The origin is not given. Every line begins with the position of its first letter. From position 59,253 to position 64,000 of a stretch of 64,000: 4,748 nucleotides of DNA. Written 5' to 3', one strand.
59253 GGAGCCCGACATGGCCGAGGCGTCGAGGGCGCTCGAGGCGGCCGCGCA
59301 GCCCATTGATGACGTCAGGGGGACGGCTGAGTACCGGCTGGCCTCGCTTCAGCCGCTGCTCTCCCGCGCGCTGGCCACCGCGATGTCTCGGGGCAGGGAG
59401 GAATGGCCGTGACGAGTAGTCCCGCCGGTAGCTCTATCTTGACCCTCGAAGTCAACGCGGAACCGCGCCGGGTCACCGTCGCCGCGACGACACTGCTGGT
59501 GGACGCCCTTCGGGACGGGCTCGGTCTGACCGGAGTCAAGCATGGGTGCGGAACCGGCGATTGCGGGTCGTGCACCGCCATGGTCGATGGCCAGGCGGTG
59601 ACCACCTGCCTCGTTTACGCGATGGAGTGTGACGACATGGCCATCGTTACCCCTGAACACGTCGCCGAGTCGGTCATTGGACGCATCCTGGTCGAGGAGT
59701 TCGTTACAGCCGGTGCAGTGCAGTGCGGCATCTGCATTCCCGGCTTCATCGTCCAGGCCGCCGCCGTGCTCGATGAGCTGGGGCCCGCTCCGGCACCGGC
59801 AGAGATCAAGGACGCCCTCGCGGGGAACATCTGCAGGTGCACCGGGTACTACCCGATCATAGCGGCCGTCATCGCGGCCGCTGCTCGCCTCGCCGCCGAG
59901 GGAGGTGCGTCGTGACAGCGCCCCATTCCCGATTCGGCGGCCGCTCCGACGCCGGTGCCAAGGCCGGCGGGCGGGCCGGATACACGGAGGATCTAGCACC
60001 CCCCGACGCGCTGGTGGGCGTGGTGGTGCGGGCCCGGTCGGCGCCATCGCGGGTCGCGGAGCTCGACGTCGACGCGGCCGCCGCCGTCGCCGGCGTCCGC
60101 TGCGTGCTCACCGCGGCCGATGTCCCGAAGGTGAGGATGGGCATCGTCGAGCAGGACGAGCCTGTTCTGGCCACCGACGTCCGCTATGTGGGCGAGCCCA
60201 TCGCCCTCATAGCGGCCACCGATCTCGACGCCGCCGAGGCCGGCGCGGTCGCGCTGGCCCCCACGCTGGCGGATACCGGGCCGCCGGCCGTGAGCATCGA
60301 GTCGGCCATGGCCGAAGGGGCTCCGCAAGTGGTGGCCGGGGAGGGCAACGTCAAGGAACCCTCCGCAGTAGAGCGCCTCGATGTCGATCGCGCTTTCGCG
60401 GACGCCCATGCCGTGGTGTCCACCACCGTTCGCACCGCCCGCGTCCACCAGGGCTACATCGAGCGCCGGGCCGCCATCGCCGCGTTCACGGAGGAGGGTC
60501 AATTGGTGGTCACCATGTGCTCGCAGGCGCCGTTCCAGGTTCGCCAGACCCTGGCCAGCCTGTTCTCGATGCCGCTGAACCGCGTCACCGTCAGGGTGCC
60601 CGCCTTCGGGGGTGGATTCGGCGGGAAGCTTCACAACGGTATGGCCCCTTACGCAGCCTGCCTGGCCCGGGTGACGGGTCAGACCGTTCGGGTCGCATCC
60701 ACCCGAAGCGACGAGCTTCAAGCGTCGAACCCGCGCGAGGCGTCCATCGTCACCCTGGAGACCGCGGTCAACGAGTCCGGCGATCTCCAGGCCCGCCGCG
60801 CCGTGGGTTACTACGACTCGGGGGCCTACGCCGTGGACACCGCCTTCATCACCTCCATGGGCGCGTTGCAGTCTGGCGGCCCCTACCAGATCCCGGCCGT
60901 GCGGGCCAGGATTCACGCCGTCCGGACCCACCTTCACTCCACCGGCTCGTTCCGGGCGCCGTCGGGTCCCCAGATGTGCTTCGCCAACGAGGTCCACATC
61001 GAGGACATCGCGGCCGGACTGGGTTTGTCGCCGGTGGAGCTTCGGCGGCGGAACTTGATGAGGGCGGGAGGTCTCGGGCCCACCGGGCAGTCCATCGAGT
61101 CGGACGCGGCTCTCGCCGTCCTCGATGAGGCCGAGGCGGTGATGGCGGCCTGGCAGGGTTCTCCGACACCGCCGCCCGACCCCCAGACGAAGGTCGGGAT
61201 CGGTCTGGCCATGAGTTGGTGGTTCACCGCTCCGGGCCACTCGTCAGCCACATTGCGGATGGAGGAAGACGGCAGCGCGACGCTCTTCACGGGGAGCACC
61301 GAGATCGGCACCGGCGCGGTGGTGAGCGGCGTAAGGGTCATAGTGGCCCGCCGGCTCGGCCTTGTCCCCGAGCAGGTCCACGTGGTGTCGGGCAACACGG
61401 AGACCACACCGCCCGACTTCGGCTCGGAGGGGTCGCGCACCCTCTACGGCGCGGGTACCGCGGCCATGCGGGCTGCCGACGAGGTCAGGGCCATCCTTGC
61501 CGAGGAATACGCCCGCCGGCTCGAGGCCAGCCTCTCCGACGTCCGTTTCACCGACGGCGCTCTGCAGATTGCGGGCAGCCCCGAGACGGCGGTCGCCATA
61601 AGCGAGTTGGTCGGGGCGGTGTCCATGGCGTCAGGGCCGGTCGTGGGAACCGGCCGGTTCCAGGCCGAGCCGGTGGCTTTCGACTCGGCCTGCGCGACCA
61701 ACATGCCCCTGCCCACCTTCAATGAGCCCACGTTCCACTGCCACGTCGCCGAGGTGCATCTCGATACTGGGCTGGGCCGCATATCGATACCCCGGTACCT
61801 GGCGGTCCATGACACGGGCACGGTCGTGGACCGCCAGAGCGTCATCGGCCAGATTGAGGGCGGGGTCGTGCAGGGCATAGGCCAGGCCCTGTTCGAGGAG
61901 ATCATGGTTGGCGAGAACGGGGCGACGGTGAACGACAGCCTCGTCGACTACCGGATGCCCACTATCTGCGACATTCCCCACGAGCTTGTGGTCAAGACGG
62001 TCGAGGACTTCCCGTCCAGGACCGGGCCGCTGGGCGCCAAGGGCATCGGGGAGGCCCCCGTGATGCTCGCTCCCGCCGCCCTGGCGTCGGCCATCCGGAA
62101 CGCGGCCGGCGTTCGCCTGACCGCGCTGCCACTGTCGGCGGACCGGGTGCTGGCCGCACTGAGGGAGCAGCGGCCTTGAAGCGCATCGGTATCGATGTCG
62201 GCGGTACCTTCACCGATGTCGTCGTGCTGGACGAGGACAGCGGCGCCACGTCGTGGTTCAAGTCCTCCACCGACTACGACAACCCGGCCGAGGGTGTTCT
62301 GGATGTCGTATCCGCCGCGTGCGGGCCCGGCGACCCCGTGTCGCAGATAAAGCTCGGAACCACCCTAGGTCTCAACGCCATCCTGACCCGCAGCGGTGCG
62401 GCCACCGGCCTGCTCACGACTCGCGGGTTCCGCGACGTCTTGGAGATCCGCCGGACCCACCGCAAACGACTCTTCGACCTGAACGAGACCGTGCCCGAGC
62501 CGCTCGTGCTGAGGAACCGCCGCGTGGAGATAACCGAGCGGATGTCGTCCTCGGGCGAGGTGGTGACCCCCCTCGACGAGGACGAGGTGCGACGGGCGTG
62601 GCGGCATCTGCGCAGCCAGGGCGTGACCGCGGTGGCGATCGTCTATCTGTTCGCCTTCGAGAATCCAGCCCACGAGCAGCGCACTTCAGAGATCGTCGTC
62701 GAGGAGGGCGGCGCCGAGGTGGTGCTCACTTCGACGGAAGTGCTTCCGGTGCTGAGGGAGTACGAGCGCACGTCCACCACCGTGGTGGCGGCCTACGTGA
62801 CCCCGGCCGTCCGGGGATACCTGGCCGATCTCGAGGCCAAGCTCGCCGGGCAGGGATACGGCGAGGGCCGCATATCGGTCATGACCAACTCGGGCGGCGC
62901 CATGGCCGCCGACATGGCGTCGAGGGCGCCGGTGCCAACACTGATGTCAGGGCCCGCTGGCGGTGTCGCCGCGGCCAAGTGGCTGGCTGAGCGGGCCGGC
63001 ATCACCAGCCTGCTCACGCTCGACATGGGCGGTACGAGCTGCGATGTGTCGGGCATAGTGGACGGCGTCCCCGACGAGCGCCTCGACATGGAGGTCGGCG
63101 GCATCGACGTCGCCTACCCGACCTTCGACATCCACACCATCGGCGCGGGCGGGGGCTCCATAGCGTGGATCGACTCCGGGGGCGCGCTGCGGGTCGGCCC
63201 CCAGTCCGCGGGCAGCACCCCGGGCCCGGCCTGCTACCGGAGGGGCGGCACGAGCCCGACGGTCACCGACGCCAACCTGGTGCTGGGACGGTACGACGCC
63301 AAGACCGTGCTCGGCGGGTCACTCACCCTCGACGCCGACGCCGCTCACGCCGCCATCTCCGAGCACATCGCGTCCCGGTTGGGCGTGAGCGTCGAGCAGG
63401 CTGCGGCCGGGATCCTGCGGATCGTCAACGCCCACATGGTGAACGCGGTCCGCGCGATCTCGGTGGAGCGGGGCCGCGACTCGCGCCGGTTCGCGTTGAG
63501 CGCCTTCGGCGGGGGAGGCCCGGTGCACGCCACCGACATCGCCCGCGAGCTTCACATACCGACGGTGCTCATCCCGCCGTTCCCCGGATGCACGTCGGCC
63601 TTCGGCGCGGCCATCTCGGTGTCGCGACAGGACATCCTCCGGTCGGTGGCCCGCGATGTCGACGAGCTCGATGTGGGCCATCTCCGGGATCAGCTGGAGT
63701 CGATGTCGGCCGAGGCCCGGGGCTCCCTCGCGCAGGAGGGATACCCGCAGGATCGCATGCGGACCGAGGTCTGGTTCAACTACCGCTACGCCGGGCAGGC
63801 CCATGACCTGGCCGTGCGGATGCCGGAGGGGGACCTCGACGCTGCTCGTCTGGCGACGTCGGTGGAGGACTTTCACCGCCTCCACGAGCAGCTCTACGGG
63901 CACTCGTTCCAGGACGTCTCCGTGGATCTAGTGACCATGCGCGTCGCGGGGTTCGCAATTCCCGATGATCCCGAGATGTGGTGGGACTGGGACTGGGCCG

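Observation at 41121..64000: Two divergent long operons, each with a TMADH-family flavoprotein followed by an FAD/2Fe-2S/Mo hydroxylase, and no regulator gene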

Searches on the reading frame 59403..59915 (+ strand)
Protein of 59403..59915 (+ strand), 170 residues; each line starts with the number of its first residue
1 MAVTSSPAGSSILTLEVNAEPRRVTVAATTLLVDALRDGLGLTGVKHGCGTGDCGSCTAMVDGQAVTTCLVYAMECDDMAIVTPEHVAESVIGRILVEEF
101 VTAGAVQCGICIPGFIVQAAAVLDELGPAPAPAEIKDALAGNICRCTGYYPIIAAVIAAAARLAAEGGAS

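Call 7: search_protein_families(library=pfam, proteins=[window:59403-59915:+])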
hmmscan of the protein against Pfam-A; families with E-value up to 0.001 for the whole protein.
window:59403-59915:+ (170 aa): 3 families
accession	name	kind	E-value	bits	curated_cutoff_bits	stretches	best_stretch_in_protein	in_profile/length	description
PF01799.25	Fer2_2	-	5.4e-22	78.1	30.3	1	85-156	3-74/75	[2Fe-2S] binding domain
PF00111.32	Fer2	-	3.8e-08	33.6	21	1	17-66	3-52/77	2Fe-2S iron-sulfur cluster binding domain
PF13085.11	Fer2_3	-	0.00089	19.7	27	0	47-79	50-82/107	2Fe-2S iron-sulfur cluster binding domain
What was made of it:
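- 59403..59915 (+): Mo hydroxylase B, 2x[2Fe-2S] subunit. Fer2 + Fer2_2 (call 7).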

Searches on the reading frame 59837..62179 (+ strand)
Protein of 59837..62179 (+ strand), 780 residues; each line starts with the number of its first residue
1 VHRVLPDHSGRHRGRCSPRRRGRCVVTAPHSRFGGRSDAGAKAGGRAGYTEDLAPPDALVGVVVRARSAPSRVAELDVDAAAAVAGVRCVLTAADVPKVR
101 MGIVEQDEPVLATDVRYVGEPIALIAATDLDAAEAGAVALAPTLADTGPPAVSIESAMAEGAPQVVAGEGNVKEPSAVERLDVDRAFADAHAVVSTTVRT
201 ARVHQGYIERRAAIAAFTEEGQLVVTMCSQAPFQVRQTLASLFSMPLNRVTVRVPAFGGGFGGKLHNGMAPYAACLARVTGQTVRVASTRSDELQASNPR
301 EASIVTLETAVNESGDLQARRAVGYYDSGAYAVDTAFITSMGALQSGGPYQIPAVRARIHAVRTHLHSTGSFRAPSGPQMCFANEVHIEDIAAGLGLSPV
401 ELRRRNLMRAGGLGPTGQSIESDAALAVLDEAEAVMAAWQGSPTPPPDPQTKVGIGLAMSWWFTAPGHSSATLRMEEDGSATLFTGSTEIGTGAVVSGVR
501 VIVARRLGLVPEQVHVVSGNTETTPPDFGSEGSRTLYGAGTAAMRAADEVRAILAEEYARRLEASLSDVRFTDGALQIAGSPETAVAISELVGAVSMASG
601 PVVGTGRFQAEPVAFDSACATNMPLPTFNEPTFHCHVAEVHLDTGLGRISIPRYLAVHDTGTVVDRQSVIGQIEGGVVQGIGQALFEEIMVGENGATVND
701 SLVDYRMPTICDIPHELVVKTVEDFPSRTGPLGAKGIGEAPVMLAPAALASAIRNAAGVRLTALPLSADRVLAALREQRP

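Call 7: search_protein_families(library=pfam, proteins=[window:59837-62179:+])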
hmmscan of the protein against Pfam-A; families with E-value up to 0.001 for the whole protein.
window:59837-62179:+ (780 aa): 3 families
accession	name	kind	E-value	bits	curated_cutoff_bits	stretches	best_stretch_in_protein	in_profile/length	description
PF20256.3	MoCoBD_2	-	3.4e-63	214.2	27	1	450-714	22-283/283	Molybdopterin cofactor-binding domain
PF02738.23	MoCoBD_1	-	8.3e-63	212.2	27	1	177-407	12-244/244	Molybdopterin cofactor-binding domain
PF01315.27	Ald_Xan_dh_C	-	6.5e-16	59.1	31.3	1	45-137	2-99/110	Aldehyde oxidase and xanthine dehydrogenase, a/b hammerhead domain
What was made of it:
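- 59912..62179 (+): Mo hydroxylase B, molybdopterin subunit. Pfam (call 7).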

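Call 13: find_encoding_contigs(protein=window:59912-62179:+, flank=10000, max_places=6)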
Protein window:59912-62179:+ (755 aa): no gene with exactly this product is on record in the collection.

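Call 23: search_solved_structures(query=window:59912-62179:+, max_evalue=1e-20)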
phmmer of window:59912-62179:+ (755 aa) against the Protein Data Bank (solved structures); distinct sequences matched with E-value up to 1e-20: 41.
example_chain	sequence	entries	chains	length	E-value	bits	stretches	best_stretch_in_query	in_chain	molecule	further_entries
1rm6_A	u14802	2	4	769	1.7e-77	264.7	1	13-750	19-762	4-hydroxybenzoyl-CoA reductase alpha subunit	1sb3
7dqx_A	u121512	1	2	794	5.6e-61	210.1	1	19-748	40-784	6-hydroxypseudooxynicotine dehydrogenase complex subunit gamma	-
1t3q_B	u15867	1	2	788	1.7e-58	201.9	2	441-753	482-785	quinoline 2-oxidoreductase large subunit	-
8uem_A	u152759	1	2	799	3e-56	194.5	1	18-751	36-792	Carbon monoxide dehydrogenase (Large chain), CoxL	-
2w55_B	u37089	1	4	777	1.2e-52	182.5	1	14-383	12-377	XANTHINE DEHYDROGENASE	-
1jro_B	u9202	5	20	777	1.7e-52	182.1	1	14-383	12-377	xanthine dehydrogenase, chain B | XANTHINE DEHYDROGENASE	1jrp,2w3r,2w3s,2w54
1sij_A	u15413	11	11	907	4.4e-49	170.8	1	11-522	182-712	Aldehyde oxidoreductase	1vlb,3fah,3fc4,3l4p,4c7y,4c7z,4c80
3hrd_A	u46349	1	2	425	1.9e-47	165.4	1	13-406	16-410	Nicotinate dehydrogenase large molybdopterin subunit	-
1zxi_B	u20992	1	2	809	4.8e-45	157.4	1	444-731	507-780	Carbon monoxide dehydrogenase large chain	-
3sr6_C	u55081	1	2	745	5.6e-45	157.2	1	14-513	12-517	Xanthine dehydrogenase/oxidase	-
3etr_C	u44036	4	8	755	5.9e-45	157.1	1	14-513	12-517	Xanthine dehydrogenase/oxidase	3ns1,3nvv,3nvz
3nrz_C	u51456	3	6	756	6e-45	157.1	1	14-513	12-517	Xanthine dehydrogenase/oxidase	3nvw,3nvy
3eub_C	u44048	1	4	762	6.2e-45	157.1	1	14-513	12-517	Xanthine dehydrogenase/oxidase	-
1fiq_C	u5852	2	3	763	6.2e-45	157.1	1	14-513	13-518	XANTHINE OXIDASE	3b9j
1n5w_B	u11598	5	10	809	6.6e-45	157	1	444-731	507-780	Carbon monoxide dehydrogenase large chain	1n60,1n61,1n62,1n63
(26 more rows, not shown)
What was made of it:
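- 59912..62179 (+): Best solved relative is 4-hydroxybenzoyl-CoA reductase alpha at 265 bits (call 23).
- Closest known: Quinoline 2-oxidoreductase. Different: Large subunit B belongs to another branch, nearest to 4-hydroxybenzoyl-CoA reductase alpha at 265 bits (call 23).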

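Call 32: search_protein_families(library=ncbifam, proteins=[window:59912-62179:+], max_evalue=0.00001)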
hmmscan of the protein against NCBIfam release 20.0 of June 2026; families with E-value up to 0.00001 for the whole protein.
window:59912-62179:+ (755 aa): 13 families
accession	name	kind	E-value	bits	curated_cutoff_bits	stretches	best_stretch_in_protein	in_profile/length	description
TIGR03194.1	4hydrxCoA_A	equivalog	1.3e-120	404.1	994.55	1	13-750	5-746/746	4-hydroxybenzoyl-CoA reductase subunit alpha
NF043082.1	XdhA_XDHase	equivalog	2.7e-116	389.5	780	1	11-753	7-755/758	xanthine dehydrogenase subunit XdhA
NF007426.0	PRK09970.1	equivalog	2.6e-106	356.4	916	1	11-752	12-757/761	xanthine dehydrogenase molybdenum-binding subunit XdhA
NF041018.1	glyceraldDH_alpha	equivalog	1.4e-93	314.6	790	1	18-746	16-740/741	glyceraldehyde dehydrogenase subunit alpha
TIGR03196.1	pucD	equivalog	2.4e-89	300.7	783.65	1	11-746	9-754/763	xanthine dehydrogenase subunit D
TIGR02965.1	xanthine_xdhB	equivalog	9.8e-81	272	849.5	1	14-732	10-729/758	xanthine dehydrogenase molybdopterin binding subunit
NF045668.1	pterin_aldehy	equivalog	1.1e-74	252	1100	2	11-525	181-714/905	molybdopterin-dependent aldehyde oxidoreductase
NF040766.1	CODH_aero_grp5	exception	9.4e-73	245.6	950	1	20-746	20-781/785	aerobic carbon-monoxide dehydrogenase large subunit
TIGR03311.1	Se_dep_XDH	equivalog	9.7e-72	242.3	830.45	2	11-532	168-681/848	selenium-dependent xanthine dehydrogenase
NF041671.1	peri_hyde_PaoC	equivalog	1.3e-67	228.7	1180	1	11-752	24-733/735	aldehyde oxidoreductase molybdenum-binding subunit PaoC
TIGR02416.1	CO_dehy_Mo_lg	equivalog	6.2e-57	193.3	991.15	2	445-746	477-767/770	aerobic carbon-monoxide dehydrogenase large subunit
TIGR03313.1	Se_sel_red_Mo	hypoth_equivalog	1.5e-53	181.7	1101.9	1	157-750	363-949/951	molybdopterin-dependent oxidoreductase Mo/Fe-S-binding subunit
TIGR02969.1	mam_aldehyde_ox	subfamily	9e-41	139.4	1912.3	1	17-733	588-1280/1330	aldehyde oxidase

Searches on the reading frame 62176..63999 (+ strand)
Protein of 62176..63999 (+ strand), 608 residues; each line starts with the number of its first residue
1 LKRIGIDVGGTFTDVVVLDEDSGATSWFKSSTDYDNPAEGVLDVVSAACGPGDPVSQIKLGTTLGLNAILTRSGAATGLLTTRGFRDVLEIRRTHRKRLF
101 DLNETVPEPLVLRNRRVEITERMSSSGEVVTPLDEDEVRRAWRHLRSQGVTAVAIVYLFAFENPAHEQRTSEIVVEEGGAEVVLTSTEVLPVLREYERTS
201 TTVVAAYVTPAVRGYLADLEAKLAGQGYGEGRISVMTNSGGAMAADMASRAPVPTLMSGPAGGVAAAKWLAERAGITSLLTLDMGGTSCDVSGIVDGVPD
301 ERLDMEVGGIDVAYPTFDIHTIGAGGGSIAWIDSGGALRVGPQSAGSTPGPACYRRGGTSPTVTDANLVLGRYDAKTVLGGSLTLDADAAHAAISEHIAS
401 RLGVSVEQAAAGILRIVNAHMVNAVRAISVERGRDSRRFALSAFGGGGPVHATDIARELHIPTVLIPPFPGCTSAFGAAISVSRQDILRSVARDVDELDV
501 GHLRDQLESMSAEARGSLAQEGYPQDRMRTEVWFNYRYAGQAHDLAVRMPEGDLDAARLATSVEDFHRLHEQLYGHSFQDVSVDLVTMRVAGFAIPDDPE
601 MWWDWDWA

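Call 7: search_protein_families(library=pfam, proteins=[window:62176-63999:+])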
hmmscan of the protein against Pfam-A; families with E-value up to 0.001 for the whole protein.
seq(608 aa): 2 families
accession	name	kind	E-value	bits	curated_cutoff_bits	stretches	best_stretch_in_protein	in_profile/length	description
PF01968.24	Hydantoinase_A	-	3.9e-87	292.6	22.9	1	198-485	1-289/291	Hydantoinase/oxoprolinase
PF05378.19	Hydant_A_N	-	2.3e-51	174.4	25.2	1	3-177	1-175/176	Hydantoinase/oxoprolinase N-terminal region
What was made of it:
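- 62176..64000 (+): HyuA-type subunit of an ATP-dependent lactamase/hydantoinase, cut by the window end. Hydant_A_N + Hydantoinase_A (call 7).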

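Call 31: search_solved_structures(query=window:62176-63999:+, max_evalue=0.00001)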
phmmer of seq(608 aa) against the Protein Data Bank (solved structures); distinct sequences matched with E-value up to 0.00001: 6.
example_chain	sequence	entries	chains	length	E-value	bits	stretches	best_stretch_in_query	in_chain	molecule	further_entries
7hk5_A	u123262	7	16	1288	1.6e-131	443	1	1-598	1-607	N-methylhydantoinase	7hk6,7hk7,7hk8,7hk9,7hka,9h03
6yra_A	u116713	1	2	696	2.2e-107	363.3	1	3-594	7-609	5-oxoprolinase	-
5l9w_B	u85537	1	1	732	3.7e-76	260.2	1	3-547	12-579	Acetophenone carboxylase gamma subunit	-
5m45_B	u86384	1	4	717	2.3e-61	211.4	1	4-574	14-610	Acetone carboxylase beta subunit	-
5svb_B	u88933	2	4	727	4.5e-61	210.4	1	4-574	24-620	Acetone carboxylase beta subunit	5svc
5l9w_b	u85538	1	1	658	9.2e-39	136.7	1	3-524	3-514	Acetophenone carboxylase alpha subunit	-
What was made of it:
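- On ATP-dependent lactamase/hydantoinase (HyuA/HyuB): Scores are 443 and 363 bits to N-methylhydantoinase and 6yra, against 211-260 to the carboxylases (call 31).
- Closest known: ATP-dependent lactamases: caprolactamase CapAB with a class-III aminotransferase. Same: HyuA family membership, with higher scores to the hydrolases than to the carboxylases (call 31).
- The HyuA is nearer to lactam/hydantoin hydrolases than to carboxylases (call 31).
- Tried and rejected: HyuA as a ketone carboxylase considered less likely (call 31).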
